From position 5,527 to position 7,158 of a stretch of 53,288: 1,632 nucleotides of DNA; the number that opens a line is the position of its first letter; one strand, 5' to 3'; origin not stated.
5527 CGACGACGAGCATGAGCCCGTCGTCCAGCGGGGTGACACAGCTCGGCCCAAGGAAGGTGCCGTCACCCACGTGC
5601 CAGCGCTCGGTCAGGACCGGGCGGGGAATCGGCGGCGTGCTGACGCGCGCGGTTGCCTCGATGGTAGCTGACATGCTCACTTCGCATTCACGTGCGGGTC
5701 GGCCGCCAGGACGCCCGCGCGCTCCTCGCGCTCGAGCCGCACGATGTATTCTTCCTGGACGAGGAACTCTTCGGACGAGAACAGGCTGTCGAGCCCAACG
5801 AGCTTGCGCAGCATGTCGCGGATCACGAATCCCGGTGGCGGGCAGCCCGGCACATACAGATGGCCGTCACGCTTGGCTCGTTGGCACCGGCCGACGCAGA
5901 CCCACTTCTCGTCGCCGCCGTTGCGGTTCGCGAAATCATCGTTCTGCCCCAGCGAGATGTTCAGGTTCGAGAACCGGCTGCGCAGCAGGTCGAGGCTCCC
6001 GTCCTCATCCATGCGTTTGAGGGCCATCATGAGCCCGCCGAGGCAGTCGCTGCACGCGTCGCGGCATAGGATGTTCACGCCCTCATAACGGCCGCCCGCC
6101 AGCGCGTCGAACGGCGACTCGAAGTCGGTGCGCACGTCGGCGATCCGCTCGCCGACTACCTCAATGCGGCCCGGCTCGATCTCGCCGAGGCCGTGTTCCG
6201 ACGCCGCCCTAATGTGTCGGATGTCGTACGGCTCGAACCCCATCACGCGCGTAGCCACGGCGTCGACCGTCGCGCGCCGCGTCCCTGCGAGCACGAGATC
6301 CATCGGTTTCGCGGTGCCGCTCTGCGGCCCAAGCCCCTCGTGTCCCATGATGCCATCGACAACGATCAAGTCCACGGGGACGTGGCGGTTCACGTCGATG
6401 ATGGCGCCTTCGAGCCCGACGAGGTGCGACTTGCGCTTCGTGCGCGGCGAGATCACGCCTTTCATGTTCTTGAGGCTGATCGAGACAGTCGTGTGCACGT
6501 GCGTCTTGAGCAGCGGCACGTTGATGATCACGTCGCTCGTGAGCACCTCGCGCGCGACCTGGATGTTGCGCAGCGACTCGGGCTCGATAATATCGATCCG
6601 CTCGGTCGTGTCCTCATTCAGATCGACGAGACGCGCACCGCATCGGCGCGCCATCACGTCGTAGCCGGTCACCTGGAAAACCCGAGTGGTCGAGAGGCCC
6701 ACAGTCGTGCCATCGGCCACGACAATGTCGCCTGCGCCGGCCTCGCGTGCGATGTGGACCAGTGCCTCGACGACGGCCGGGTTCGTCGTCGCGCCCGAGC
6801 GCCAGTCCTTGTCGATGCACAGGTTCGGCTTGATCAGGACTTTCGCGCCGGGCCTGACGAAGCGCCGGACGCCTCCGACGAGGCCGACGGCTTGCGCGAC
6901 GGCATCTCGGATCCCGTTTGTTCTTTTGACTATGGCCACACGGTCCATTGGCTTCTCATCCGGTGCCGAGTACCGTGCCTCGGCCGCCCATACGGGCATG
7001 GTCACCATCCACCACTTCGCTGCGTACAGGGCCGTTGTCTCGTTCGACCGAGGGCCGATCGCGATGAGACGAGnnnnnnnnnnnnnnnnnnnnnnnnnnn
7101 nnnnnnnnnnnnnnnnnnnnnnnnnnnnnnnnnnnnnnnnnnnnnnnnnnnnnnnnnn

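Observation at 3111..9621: Two Maf paralogs bracket an uncharacterised regulator / DUF362 Fe-S / NHL propeller cassette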

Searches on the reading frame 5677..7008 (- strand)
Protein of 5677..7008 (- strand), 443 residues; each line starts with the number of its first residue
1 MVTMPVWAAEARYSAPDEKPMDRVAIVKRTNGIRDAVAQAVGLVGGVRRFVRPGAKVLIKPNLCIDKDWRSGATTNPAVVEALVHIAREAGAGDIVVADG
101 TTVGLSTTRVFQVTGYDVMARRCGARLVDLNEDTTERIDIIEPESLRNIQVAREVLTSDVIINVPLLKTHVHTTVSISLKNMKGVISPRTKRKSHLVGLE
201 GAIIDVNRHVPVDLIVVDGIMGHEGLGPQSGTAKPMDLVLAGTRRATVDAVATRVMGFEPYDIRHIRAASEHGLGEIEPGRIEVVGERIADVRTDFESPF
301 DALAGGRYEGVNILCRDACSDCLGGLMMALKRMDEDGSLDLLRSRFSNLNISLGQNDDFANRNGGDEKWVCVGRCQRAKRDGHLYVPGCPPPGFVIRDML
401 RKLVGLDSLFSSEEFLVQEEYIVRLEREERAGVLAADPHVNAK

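Call 8: search_protein_families(library=pfam, proteins=[window:5677-7008:-], max_evalue=0.01)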
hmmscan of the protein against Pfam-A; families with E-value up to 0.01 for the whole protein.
window:5677-7008:- (443 aa): 1 family
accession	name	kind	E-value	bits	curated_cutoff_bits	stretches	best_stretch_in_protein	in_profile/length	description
PF04015.17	DUF362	-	1.4e-48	166.1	24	1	57-253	1-199/200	Domain of unknown function (DUF362)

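Call 15: search_protein_families(library=ncbifam, proteins=[window:5677-7008:-], max_evalue=0.01)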
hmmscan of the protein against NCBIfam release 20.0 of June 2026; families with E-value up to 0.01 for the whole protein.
window:5677-7008:- (443 aa): 1 family
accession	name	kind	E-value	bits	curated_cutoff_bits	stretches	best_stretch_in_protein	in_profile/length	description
NF052623.1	Npun_F2552_fam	equivalog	2.9e-30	105.7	500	1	32-276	15-259/314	Npun_F2552 family protein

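Call 16: search_solved_structures(query=window:5677-7008:-, max_evalue=1, show_alignments=2)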
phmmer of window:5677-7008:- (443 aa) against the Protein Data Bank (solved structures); distinct sequences matched with E-value up to 1: 1.
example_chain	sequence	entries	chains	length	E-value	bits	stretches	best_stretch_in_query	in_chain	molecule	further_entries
6u5b_m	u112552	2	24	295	0.071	15.1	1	184-264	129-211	Tri1a PA0618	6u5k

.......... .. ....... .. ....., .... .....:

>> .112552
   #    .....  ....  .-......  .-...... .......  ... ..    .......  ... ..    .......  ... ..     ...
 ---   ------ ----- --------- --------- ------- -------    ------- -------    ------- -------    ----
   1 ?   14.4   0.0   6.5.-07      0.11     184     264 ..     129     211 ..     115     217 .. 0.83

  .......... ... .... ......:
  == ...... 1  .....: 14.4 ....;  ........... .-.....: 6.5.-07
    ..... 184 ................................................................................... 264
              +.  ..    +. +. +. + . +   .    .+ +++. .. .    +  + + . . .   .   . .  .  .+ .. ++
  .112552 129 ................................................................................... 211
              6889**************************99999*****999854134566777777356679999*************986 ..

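Call 17: find_homologous_proteins(query=window:5677-7008:-, max_evalue=1e-10)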
Query window:5677-7008:- (443 aa): 169 proteins with E <= 1e-10 among 8000 candidates; the best 120 are listed.
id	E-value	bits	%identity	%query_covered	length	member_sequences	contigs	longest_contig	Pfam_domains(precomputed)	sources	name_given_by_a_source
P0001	1.5e-291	984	100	99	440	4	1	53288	PF04015.18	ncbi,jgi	-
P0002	2.2e-230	783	80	95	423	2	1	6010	PF04015.18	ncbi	-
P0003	2.6e-227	773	82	93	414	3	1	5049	PF04015.18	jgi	jgi:uncharacterized protein (DUF362 family)/predicted RNA-binding Zn-ribbon protein involved in tran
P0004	5.1e-227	772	82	93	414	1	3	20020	PF04015.18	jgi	jgi:uncharacterized protein (DUF362 family)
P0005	3.5e-222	756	78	95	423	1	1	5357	PF04015.18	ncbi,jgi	-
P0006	3.0e-221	753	79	93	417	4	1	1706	PF04015.18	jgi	-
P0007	1.0e-219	748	79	93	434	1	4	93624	PF04015.18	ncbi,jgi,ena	-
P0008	5.4e-214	729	78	92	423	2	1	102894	PF04015.18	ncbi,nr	ncbi:MAG: DUF362 domain-containing protein [Verrucomicrobia bacterium]|nr:DUF362 domain-containing p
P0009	4.4e-213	726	76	93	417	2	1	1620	PF04015.18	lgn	-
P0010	3.9e-212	723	77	93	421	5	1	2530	PF04015.18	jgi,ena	-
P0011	3.0e-166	572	59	92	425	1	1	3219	PF04015.18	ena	-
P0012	1.5e-164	566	59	92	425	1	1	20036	PF04015.18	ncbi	-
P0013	1.4e-161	556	57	92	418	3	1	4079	PF04015.18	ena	-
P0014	8.9e-161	554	56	92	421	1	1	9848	PF04015.18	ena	-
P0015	2.6e-153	529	57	93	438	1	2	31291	PF04015.18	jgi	jgi:uncharacterized protein (DUF362 family)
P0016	3.2e-151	522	57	93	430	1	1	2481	PF04015.18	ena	-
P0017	7.3e-151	521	55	94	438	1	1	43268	PF04015.18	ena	-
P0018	5.2e-150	518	87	59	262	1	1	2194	PF04015.18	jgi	jgi:hypothetical protein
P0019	1.6e-109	385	46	88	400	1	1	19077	PF04015.18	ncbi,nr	ncbi:MAG: DUF362 domain-containing protein [bacterium]|nr:DUF362 domain-containing protein [bacteriu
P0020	2.2e-106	374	47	88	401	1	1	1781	PF04015.18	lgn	-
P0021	1.2e-104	369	48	88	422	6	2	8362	PF04015.18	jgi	jgi:uncharacterized protein (DUF362 family)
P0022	1.2e-100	355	47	88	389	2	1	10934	PF04015.18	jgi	-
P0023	1.2e-100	355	45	90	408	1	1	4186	PF04015.18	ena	-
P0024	1.4e-97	345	45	91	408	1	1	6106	PF04015.18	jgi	jgi:uncharacterized protein (DUF362 family)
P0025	2.2e-96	341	44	90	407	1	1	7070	PF04015.18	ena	-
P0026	2.5e-95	338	46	87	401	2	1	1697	PF04015.18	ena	-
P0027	4.7e-93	330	45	87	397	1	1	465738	PF04015.18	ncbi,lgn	-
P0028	2.6e-90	321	44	87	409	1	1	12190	PF04015.18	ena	-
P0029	3.9e-90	321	46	81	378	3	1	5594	PF04015.18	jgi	jgi:uncharacterized protein (DUF362 family)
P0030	1.7e-83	299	44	87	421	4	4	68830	PF04015.18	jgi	-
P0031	1.2e-80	290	42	87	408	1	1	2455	PF04015.18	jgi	jgi:uncharacterized protein (DUF362 family)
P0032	2.6e-77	279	42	88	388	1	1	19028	PF04015.18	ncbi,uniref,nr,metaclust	ncbi:hypothetical protein AC482_02330 [miscellaneous Crenarchaeota group-15 archaeon DG-45]|uniref:D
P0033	7.7e-74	267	40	85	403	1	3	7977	PF04015.18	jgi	jgi:uncharacterized protein (DUF362 family)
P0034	2.8e-72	262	37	88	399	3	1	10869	PF04015.18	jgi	jgi:uncharacterized protein (DUF362 family)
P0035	4.0e-70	255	45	68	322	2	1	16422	PF04015.18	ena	-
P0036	1.8e-68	249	38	85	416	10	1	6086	PF04015.18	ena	-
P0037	1.0e-66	244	35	90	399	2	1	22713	PF04015.18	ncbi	-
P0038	1.7e-66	243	38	82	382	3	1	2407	PF04015.18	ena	-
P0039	5.4e-66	241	37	86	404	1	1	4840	PF04015.18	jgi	-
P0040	1.3e-65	240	35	86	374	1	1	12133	PF04015.18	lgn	-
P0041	1.4e-65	240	35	84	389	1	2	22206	PF04015.18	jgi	-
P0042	1.2e-63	234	35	91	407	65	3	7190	PF04015.18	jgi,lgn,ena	jgi:uncharacterized protein (DUF362 family)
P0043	2.2e-62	229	36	87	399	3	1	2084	PF04015.18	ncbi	-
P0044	3.0e-61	226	35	83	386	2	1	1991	PF04015.18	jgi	jgi:uncharacterized protein (DUF362 family)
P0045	1.1e-60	224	35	91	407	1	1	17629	PF04015.18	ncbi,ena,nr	ncbi:MAG: DUF362 domain-containing protein [Deltaproteobacteria bacterium]|nr:DUF362 domain-containi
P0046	1.1e-60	224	35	91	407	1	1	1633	PF04015.18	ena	-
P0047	2.2e-60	223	34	89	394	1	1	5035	PF04015.18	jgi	jgi:uncharacterized protein (DUF362 family)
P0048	1.7e-59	220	34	89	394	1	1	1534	PF04015.18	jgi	jgi:uncharacterized protein (DUF362 family)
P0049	1.9e-59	220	36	87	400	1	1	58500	PF04015.18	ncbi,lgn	-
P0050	6.0e-59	218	36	81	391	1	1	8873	PF04015.18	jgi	-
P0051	3.7e-58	215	33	88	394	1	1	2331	PF04015.18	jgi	jgi:uncharacterized protein (DUF362 family)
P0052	1.8e-57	213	35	83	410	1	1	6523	PF04015.18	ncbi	-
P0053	4.5e-57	212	35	88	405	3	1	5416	PF04015.18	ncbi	-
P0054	5.6e-57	212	34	87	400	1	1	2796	PF04015.18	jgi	jgi:uncharacterized protein (DUF362 family)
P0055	8.2e-57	211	34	83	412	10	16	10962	PF04015.18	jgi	jgi:uncharacterized protein (DUF362 family)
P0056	9.8e-57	211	33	87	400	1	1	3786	PF04015.18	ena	-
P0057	1.0e-56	211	33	87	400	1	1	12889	PF04015.18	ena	-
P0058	2.1e-56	210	35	88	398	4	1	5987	PF04015.18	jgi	jgi:uncharacterized protein (DUF362 family)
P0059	2.7e-56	209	32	83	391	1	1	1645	PF04015.18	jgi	jgi:uncharacterized protein (DUF362 family)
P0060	3.7e-56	209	33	87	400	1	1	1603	PF04015.18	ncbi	-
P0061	8.0e-56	208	35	87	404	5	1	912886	PF04015.18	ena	-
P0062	1.7e-55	207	34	84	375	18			PF04015.18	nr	nr:DUF362 domain-containing protein [Candidatus Freyarchaeota archaeon]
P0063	2.1e-55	206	33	87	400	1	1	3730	PF04015.18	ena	-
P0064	2.7e-55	206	33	88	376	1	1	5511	PF04015.18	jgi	jgi:uncharacterized protein (DUF362 family)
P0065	3.5e-55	206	32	87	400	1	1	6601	PF04015.18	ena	-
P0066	4.3e-55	205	34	88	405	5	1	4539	PF04015.18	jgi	jgi:uncharacterized protein (DUF362 family)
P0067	7.5e-55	205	35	84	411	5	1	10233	PF04015.18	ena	-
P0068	1.0e-54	204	35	88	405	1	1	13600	PF04015.18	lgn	-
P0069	1.6e-54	203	33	88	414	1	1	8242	PF04015.18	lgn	-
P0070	2.6e-54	203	34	84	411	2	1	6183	PF04015.18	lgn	-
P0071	3.3e-54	202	33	83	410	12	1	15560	PF04015.18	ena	-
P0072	4.4e-54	202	34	88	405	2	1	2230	PF04015.18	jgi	-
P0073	6.7e-54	201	34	84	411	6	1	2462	PF04015.18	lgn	-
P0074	9.7e-54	201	35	84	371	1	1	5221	PF04015.18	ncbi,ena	-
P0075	1.6e-53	200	33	83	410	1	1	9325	PF04015.18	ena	-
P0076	2.2e-53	200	33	83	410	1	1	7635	PF04015.18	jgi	-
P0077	2.2e-53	200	33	83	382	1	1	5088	PF04015.18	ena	-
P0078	3.8e-53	199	33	83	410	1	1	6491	PF04015.18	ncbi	-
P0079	3.9e-53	199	33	85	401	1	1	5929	PF04015.18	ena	-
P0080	7.0e-53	198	33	90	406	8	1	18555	PF04015.18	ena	-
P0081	8.4e-53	198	35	93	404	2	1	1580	PF04015.18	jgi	jgi:uncharacterized protein (DUF362 family)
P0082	3.1e-52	196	33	85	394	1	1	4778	PF04015.18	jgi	jgi:uncharacterized protein (DUF362 family)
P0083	3.9e-52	196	34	86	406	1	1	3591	PF04015.18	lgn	-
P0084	5.6e-52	195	35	85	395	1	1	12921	PF04015.18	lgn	-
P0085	9.7e-52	194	35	87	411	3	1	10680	PF04015.18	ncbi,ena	-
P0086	9.9e-52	194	32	87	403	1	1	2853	PF04015.18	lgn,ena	-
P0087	1.2e-51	194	33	88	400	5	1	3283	PF04015.18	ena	-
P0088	1.2e-51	194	35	85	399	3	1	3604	PF04015.18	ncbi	-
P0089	2.2e-51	193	36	84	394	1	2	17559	PF04015.18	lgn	-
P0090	8.6e-51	191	37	73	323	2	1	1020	PF04015.18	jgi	jgi:uncharacterized protein (DUF362 family)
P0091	9.1e-51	191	34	84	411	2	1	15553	PF04015.18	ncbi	-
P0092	1.3e-50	191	37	86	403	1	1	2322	PF04015.18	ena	-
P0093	1.2e-49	187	37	66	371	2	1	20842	PF04015.18,PF00037.33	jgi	jgi:uncharacterized protein (DUF362 family)/Pyruvate/2-oxoacid:ferredoxin oxidoreductase delta subun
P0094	2.3e-49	186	34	88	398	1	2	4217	PF04015.18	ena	-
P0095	2.3e-49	186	36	86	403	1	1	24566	PF04015.18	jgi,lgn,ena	jgi:uncharacterized protein (DUF362 family)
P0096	3.0e-49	186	32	86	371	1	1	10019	PF04015.18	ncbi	-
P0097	4.1e-49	186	36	81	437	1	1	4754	PF04015.18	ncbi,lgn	-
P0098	5.6e-49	185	35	83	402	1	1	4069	PF04015.18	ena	-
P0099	6.5e-49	185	30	89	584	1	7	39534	PF04015.18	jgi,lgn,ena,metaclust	metaclust:\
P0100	1.2e-48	184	34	88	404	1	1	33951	PF04015.18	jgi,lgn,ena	-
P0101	1.5e-48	184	34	81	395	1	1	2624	PF04015.18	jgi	-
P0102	1.5e-48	184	35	80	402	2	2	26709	PF04015.18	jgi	-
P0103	3.2e-48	183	33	81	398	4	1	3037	PF04015.18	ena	-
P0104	5.6e-48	182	40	62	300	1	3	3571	PF04015.18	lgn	-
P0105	2.1e-47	180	32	86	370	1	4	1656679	PF04015.18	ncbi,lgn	-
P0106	5.4e-47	179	35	80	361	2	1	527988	PF04015.18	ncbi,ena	-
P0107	3.0e-46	176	32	89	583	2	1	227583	PF04015.18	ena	-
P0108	4.0e-46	176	38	63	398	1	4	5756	PF14697.12,PF04015.18,PF12837.13,PF00037.33,PF12838.13,PF13534.12,PF13237.12,PF13187.12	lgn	-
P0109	4.2e-46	176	34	83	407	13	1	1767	PF04015.18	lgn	-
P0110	2.0e-44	170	41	62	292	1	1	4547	PF04015.18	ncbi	-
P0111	3.0e-44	170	39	62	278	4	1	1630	PF04015.18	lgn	-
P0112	3.8e-44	169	32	80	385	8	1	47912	PF04015.18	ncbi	-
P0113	4.0e-44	169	38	63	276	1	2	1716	PF04015.18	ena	-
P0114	7.6e-44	168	34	76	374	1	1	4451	PF04015.18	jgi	jgi:uncharacterized protein (DUF362 family)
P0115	1.1e-43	168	33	81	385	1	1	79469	PF04015.18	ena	-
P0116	1.2e-43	168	33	79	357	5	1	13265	PF04015.18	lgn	-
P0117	2.1e-43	167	38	62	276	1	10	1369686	PF04015.18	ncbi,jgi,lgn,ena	ncbi:MAG: DUF362 domain-containing protein [Candidatus Bathyarchaeia archaeon]|jgi:uncharacterized p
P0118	2.7e-43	166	37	62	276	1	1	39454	PF04015.18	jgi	jgi:uncharacterized protein (DUF362 family)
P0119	8.8e-43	165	34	78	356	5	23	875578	PF04015.18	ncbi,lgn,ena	ncbi:MAG: DUF362 domain-containing protein [Limnochordia bacterium]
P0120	1.2e-42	164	37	62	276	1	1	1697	PF04015.18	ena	-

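Call 18: find_encoding_contigs(protein=P0008, flank=10000, max_places=2)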
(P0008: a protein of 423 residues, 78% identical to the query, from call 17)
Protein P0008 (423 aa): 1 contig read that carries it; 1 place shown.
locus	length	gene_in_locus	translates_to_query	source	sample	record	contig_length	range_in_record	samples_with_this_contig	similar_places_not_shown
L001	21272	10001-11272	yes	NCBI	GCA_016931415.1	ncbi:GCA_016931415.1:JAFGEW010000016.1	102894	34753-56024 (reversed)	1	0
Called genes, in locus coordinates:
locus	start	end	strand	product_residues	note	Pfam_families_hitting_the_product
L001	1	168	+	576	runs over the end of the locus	PF00460:Flg_bb_rod (weak), PF22638:FlgK_D1, PF06429:Flg_bbr_C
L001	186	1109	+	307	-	PF00669:Flagellin_N, PF00700:Flagellin_C (weak)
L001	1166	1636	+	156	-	PF02623:FliW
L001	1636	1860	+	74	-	PF02599:CsrA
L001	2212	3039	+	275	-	PF00669:Flagellin_N, PF00700:Flagellin_C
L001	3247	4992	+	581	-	PF02465:FliD_N, PF07195:FliD_C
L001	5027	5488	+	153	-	PF02561:FliS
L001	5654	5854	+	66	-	-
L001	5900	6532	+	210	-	-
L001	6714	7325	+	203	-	PF26154:DUF8042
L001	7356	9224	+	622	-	PF20157:Maf_flag10_N (faint), PF01973:MptE-like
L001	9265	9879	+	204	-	PF22674:C2185-like_N (weak)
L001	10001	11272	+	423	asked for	PF04015:DUF362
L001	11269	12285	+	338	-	PF01436:NHL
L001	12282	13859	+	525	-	PF01973:MptE-like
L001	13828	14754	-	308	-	PF08668:HDOD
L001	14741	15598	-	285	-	PF00072:Response_reg, PF13581:HATPase_c_2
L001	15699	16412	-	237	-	PF01128:IspD, PF12804:NTP_transf_3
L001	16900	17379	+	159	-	PF01584:CheW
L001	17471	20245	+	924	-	PF17201:Cache_3-Cache_2, PF17202:sCache_3_3, PF08269:dCache_2, PF17200:sCache_2, PF00672:HAMP, PF00989:PAS, PF08448:PAS_4, PF13426:PAS_9, +1 more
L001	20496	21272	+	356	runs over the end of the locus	PF00072:Response_reg, PF01339:CheB_methylest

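Call 19: find_encoding_contigs(protein=P0007, flank=10000, max_places=2)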
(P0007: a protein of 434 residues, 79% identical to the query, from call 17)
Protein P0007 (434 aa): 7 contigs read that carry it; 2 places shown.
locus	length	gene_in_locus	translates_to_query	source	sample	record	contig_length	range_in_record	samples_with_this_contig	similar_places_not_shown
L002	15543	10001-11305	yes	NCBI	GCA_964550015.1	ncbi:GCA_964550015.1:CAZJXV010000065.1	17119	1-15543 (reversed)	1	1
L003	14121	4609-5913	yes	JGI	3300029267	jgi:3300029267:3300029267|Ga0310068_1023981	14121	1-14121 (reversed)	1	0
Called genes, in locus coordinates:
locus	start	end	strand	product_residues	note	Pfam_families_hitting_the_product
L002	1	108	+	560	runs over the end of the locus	?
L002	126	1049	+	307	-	PF00669:Flagellin_N, PF00700:Flagellin_C (weak)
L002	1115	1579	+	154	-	PF02623:FliW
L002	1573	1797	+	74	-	PF02599:CsrA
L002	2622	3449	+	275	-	PF00669:Flagellin_N, PF00700:Flagellin_C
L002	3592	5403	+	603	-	PF02465:FliD_N, PF07195:FliD_C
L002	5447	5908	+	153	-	PF02561:FliS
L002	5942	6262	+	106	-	-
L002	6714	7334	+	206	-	PF27299:TP0873_N, PF26154:DUF8042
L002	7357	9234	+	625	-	PF20157:Maf_flag10_N (faint), PF01973:MptE-like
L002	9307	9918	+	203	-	PF08484:Methyltransf_14 (weak), PF22674:C2185-like_N (weak)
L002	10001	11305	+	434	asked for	PF04015:DUF362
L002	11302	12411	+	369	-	PF01436:NHL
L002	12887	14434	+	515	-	PF01973:MptE-like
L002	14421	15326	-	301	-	PF08668:HDOD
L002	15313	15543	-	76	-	?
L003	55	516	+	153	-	PF02561:FliS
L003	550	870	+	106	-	-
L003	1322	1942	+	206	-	PF27299:TP0873_N, PF26154:DUF8042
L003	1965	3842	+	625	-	PF20157:Maf_flag10_N (faint), PF01973:MptE-like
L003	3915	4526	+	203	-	PF08484:Methyltransf_14 (weak), PF22674:C2185-like_N (weak)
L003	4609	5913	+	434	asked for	PF04015:DUF362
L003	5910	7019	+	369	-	PF01436:NHL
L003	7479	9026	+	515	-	PF01973:MptE-like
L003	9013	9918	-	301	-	PF08668:HDOD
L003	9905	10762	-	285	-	PF00072:Response_reg, PF13581:HATPase_c_2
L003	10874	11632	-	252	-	PF01128:IspD, PF12804:NTP_transf_3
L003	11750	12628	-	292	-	PF07719:TPR_2 (faint), PF13174:TPR_6 (faint), PF13181:TPR_8 (faint), PF13428:TPR_14 (faint), PF13429:TPR_15 (weak), PF23914:TPR_CcmH_CycH (weak), PF14559:TPR_19 (weak)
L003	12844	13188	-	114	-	-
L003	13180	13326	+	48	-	-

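Call 20: find_encoding_contigs(protein=P0017, flank=10000, max_places=2)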
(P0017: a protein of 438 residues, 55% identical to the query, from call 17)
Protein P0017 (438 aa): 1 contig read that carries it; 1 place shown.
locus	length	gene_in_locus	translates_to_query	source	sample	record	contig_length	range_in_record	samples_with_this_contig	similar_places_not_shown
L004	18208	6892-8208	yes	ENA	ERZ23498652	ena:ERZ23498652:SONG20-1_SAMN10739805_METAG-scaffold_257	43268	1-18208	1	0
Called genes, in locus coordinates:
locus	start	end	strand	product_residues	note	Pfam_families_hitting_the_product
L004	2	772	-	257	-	?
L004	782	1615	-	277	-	PF00753:Lactamase_B, PF23023:Anti-Pycsar_Apyc1 (weak)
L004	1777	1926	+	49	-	-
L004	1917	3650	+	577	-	PF02465:FliD_N, PF07195:FliD_C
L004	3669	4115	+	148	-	PF02561:FliS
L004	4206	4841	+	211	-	PF27299:TP0873_N, PF26154:DUF8042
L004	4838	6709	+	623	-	PF20157:Maf_flag10_N, PF01973:MptE-like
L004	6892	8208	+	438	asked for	PF04015:DUF362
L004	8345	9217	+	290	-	PF01436:NHL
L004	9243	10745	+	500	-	PF01973:MptE-like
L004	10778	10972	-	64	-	-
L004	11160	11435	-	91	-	-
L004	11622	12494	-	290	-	PF08668:HDOD, PF01966:HD (weak)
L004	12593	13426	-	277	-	PF00072:Response_reg, PF13581:HATPase_c_2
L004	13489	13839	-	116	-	PF01740:STAS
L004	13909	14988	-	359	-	PF01066:CDP-OH_P_transf (weak)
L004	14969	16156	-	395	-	PF08240:ADH_N, PF00107:ADH_zinc_N (weak)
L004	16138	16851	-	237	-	PF01128:IspD, PF12804:NTP_transf_3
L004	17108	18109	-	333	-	PF01408:GFO_IDH_MocA, PF02894:GFO_IDH_MocA_C (weak), PF22725:GFO_IDH_MocA_C3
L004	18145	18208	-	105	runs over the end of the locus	PF00085:Thioredoxin, PF00578:AhpC-TSA (weak), PF04756:OST3_OST6, PF13098:Thioredoxin_2, PF13728:TraF (weak), PF13899:Thioredoxin_7 (weak), PF13905:Thioredoxin_8 (weak)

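Call 21: find_encoding_contigs(protein=P0027, flank=10000, max_places=1)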
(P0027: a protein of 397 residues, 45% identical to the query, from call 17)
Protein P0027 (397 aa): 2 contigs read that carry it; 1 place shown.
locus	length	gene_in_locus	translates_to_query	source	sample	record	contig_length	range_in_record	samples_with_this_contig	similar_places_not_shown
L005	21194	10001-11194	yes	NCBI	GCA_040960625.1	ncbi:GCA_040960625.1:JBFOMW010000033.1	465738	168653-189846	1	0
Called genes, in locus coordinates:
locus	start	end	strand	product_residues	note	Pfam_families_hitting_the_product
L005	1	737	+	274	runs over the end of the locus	PF00657:Lipase_GDSL (weak), PF13472:Lipase_GDSL_2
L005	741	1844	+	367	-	PF01208:URO-D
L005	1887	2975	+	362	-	PF02653:BPD_transp_2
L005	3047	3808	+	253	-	PF00005:ABC_tran, PF02463:SMC_N (faint), PF13304:AAA_21 (faint)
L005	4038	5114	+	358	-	PF00532:Peripla_BP_1 (weak), PF13407:Peripla_BP_4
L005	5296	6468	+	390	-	PF01208:URO-D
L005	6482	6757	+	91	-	-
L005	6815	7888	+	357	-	PF01208:URO-D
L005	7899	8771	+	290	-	PF01073:3Beta_HSD, PF01370:Epimerase, PF02719:Polysacc_synt_2 (weak), PF04321:RmlD_sub_bind, PF05368:NmrA (weak), PF13460:NAD_binding_10, PF16363:GDP_Man_Dehyd, PF07993:NAD_binding_4 (weak), +1 more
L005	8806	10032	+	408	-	PF07690:MFS_1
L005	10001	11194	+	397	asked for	PF04015:DUF362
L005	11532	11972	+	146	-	PF02082:Rrf2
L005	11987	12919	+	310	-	PF00291:PALP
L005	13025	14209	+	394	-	PF00266:Aminotran_5, PF01212:Beta_elim_lyase (weak)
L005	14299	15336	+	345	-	PF00899:ThiF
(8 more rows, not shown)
